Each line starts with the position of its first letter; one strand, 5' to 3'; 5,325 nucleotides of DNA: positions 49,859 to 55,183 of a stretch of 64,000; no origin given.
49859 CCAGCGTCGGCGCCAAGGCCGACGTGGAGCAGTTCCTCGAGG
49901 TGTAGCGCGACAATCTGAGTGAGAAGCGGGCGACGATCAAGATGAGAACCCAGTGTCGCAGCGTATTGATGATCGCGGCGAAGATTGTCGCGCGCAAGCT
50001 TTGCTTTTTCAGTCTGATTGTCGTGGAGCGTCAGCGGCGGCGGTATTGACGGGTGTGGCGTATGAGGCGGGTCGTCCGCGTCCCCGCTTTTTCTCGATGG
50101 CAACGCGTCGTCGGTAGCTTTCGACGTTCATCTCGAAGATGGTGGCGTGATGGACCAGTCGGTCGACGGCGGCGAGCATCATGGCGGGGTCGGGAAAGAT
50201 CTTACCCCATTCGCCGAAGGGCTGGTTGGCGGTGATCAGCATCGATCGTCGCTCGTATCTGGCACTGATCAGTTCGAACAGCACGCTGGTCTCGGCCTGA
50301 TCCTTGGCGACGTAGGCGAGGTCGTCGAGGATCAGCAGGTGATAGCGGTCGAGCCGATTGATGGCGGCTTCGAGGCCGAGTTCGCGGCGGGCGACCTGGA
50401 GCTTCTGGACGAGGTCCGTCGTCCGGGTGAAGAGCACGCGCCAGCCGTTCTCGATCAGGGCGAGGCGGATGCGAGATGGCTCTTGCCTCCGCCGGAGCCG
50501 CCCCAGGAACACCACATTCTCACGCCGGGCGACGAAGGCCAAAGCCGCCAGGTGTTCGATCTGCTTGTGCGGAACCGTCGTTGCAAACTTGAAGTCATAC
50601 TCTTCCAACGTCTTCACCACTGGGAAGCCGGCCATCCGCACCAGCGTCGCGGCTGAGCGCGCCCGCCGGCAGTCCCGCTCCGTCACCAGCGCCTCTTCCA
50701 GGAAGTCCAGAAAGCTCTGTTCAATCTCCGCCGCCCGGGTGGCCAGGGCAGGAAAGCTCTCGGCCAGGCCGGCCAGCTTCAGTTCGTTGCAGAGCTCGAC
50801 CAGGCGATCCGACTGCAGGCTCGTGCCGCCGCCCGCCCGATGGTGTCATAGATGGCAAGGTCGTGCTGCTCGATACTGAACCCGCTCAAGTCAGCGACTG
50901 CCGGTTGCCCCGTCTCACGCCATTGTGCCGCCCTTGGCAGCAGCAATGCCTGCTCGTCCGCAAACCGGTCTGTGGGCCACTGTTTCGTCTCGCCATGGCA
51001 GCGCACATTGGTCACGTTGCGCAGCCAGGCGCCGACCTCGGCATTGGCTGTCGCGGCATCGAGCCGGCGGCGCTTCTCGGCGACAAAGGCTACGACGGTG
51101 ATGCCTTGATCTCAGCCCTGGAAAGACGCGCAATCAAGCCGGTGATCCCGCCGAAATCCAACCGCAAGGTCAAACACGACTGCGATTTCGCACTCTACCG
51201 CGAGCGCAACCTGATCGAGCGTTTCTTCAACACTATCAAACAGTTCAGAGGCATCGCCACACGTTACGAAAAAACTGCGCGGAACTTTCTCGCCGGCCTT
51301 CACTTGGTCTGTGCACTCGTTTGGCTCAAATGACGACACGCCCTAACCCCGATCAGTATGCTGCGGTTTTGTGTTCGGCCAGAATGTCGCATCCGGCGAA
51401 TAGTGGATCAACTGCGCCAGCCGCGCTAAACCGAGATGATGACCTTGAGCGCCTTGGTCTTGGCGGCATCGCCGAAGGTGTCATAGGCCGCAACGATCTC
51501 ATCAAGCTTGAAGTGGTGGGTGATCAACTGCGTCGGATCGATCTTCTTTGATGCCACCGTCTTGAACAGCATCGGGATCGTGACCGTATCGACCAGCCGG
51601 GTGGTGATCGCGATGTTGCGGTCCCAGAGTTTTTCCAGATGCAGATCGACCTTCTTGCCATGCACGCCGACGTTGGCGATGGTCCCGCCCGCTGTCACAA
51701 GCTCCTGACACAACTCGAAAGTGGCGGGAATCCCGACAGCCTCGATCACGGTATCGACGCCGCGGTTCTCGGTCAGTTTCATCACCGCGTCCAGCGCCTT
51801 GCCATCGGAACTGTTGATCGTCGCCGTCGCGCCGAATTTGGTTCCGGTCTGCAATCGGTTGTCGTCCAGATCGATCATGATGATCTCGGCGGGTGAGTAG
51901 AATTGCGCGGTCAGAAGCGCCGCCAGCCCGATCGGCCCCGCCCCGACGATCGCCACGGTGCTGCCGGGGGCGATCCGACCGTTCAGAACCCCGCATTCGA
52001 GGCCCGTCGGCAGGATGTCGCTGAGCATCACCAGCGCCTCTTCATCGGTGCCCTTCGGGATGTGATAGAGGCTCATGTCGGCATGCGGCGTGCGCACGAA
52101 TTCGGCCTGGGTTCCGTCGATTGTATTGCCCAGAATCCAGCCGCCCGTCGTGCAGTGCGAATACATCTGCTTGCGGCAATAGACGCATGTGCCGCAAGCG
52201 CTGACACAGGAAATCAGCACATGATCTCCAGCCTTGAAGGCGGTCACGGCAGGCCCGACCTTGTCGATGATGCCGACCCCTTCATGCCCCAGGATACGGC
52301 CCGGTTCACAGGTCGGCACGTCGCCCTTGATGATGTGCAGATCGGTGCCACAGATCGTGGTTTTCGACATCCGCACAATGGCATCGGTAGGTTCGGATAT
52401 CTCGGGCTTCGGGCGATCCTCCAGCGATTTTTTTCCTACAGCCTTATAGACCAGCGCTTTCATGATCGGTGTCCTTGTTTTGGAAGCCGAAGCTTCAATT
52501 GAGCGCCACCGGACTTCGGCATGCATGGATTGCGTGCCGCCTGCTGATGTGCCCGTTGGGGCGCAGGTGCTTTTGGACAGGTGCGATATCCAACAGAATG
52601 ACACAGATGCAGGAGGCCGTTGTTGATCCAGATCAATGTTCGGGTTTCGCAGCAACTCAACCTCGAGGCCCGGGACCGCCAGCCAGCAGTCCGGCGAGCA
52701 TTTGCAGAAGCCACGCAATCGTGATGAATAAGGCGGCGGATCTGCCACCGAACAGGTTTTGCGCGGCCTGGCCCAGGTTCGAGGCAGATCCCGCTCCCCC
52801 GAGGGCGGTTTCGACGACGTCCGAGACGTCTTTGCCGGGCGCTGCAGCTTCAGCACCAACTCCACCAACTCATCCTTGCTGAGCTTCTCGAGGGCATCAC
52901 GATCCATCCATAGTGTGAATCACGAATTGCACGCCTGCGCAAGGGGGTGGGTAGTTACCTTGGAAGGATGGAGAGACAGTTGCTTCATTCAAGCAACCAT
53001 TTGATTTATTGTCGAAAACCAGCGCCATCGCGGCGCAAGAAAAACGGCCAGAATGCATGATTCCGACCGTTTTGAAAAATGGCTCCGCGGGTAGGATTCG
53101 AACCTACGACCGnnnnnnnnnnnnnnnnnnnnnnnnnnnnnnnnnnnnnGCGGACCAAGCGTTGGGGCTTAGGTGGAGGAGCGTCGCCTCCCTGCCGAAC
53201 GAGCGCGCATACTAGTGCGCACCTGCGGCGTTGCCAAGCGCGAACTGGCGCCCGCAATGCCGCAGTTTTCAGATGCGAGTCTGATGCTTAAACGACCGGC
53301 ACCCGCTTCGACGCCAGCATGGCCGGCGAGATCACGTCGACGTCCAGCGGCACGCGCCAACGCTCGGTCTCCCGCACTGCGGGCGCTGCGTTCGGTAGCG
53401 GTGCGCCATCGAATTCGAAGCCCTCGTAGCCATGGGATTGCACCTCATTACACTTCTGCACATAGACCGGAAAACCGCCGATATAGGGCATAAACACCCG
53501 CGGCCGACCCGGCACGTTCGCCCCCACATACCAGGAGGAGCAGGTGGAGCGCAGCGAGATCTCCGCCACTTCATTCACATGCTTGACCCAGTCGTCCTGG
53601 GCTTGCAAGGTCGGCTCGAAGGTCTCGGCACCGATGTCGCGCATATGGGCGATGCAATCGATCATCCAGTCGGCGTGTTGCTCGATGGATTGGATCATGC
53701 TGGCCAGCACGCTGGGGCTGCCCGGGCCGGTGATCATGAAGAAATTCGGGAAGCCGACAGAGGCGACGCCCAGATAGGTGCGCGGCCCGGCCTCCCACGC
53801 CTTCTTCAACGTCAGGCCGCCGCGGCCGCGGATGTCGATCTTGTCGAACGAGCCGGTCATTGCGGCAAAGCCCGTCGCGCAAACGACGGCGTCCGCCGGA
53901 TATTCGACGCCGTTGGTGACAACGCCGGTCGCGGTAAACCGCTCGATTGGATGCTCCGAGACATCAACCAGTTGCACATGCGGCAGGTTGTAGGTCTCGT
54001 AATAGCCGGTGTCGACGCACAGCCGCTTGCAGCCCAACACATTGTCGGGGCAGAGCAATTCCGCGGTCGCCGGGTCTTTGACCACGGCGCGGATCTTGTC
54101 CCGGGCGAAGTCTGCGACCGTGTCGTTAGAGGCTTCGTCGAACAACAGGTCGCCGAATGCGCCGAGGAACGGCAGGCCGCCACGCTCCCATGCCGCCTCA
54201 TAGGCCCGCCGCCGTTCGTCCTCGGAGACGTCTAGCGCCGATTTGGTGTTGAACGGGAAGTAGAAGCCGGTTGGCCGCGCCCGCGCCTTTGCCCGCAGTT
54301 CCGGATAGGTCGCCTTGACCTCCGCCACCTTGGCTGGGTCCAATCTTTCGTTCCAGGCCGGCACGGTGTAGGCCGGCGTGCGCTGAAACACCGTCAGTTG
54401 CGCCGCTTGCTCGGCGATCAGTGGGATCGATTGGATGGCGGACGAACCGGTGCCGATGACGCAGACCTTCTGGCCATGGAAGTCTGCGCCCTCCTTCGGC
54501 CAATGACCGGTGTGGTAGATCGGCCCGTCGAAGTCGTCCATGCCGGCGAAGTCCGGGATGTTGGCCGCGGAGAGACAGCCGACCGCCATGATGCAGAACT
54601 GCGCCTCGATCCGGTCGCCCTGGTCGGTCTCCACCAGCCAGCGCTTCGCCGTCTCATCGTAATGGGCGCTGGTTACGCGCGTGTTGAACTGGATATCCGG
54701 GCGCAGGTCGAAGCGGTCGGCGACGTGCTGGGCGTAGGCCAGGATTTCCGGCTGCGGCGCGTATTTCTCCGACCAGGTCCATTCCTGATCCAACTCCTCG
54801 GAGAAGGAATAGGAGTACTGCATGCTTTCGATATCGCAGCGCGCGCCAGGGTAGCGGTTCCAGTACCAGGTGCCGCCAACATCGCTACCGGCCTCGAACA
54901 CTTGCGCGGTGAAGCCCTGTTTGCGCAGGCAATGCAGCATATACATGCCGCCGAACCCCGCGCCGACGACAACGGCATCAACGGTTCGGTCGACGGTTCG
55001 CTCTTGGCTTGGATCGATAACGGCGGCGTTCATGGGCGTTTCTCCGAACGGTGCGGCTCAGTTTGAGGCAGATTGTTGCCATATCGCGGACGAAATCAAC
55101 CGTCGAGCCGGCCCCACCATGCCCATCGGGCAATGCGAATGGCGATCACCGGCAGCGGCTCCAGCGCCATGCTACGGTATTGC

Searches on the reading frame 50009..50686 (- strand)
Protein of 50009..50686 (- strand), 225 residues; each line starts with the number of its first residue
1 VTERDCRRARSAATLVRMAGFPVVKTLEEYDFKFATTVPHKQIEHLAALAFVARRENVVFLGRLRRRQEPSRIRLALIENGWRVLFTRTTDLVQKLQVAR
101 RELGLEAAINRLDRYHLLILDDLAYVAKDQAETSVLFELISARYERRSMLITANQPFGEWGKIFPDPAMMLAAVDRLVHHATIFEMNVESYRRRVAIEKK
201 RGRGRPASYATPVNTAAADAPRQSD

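Call 86: search_protein_families(library=pfam, proteins=[window:50009-50686:-], max_evalue=0.01)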
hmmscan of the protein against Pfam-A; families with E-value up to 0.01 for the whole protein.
window:50009-50686:- (225 aa): 1 family
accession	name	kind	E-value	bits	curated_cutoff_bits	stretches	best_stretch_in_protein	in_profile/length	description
PF01695.23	IstB_IS21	-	3.5e-51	174.4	24.1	1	3-195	40-234/238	IstB-like ATP binding protein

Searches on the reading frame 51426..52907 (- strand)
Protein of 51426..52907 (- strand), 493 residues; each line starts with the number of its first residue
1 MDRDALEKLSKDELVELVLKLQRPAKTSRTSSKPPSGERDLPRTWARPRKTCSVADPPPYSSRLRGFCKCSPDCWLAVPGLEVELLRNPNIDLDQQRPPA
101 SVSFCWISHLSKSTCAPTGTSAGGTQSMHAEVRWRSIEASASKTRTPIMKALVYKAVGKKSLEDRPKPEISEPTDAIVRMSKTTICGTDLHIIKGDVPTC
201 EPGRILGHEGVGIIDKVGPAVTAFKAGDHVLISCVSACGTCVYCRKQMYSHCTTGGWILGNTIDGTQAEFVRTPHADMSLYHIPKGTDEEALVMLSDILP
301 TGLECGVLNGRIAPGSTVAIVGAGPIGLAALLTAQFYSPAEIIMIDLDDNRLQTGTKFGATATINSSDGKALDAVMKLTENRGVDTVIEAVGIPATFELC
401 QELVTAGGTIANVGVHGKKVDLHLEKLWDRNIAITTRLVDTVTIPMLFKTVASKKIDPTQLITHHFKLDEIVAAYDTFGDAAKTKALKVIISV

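Call 86: search_protein_families(library=pfam, proteins=[window:51426-52907:-], max_evalue=0.01)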
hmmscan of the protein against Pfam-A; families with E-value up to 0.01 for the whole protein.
window:51426-52907:- (493 aa): 5 families
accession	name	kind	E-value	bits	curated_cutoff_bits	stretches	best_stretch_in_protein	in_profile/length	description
PF08240.17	ADH_N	-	1.3e-25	90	23.5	1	173-281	2-100/104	Alcohol dehydrogenase GroES-like domain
PF00107.32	ADH_zinc_N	-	4.2e-21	75.7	31.8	1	325-439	1-114/129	Zinc-binding dehydrogenase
PF16912.11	Glu_dehyd_C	-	1.3e-05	25.2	34.9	1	316-484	32-207/211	Glucose dehydrogenase C-terminus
PF13602.12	ADH_zinc_N_2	-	4.6e-05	24.8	27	1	359-476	2-121/134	Zinc-binding dehydrogenase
PF01262.27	AlaDh_PNT_C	-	0.0018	18.2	23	1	306-395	17-104/214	Alanine dehydrogenase/PNT, C-terminal domain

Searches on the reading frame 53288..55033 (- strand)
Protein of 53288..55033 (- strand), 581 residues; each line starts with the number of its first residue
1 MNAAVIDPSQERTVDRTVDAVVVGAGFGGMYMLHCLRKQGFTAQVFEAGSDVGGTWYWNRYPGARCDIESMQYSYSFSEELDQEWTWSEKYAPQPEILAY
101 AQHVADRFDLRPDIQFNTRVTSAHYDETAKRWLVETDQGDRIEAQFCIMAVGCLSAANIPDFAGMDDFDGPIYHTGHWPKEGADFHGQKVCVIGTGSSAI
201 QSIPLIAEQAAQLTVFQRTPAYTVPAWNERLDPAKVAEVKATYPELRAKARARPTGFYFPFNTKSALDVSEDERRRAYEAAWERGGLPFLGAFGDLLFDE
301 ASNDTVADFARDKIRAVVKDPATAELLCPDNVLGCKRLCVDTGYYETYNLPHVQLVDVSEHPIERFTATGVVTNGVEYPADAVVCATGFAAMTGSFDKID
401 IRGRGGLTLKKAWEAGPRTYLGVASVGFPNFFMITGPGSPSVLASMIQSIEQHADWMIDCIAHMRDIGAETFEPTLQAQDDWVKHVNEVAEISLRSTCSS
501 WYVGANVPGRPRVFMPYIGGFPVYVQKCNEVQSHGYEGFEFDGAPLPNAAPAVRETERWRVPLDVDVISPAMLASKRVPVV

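Call 73: search_protein_families(library=pfam, proteins=[window:53288-55033:-], max_evalue=0.0001)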
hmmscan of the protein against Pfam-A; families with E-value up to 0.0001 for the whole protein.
window:53288-55033:- (581 aa): 7 families
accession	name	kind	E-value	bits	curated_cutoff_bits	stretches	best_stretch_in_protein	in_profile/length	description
PF13738.12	Pyr_redox_3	-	9.5e-18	64.9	30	1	21-240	1-219/305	Pyridine nucleotide-disulphide oxidoreductase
PF00743.25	FMO-like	-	5.1e-14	52.1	22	1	21-222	5-218/532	Flavin-binding monooxygenase-like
PF13450.12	NAD_binding_8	-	2.9e-10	40.7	21.9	1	22-68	1-47/68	NAD(P)-binding Rossmann-like domain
PF07992.20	Pyr_redox_2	-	3.7e-10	40.1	26.1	1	19-229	2-183/291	Pyridine nucleotide-disulphide oxidoreductase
PF13434.12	Lys_Orn_oxgnase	-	2.4e-06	27.4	21.3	1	93-222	93-225/339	L-lysine 6-monooxygenase/L-ornithine 5-monooxygenase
PF01266.30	DAO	-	5.8e-06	26.5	27.9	0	19-57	1-40/353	FAD dependent oxidoreductase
PF13454.12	NAD_binding_9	-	5.2e-05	23.7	21.8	0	21-152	1-153/155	FAD-NAD(P)-binding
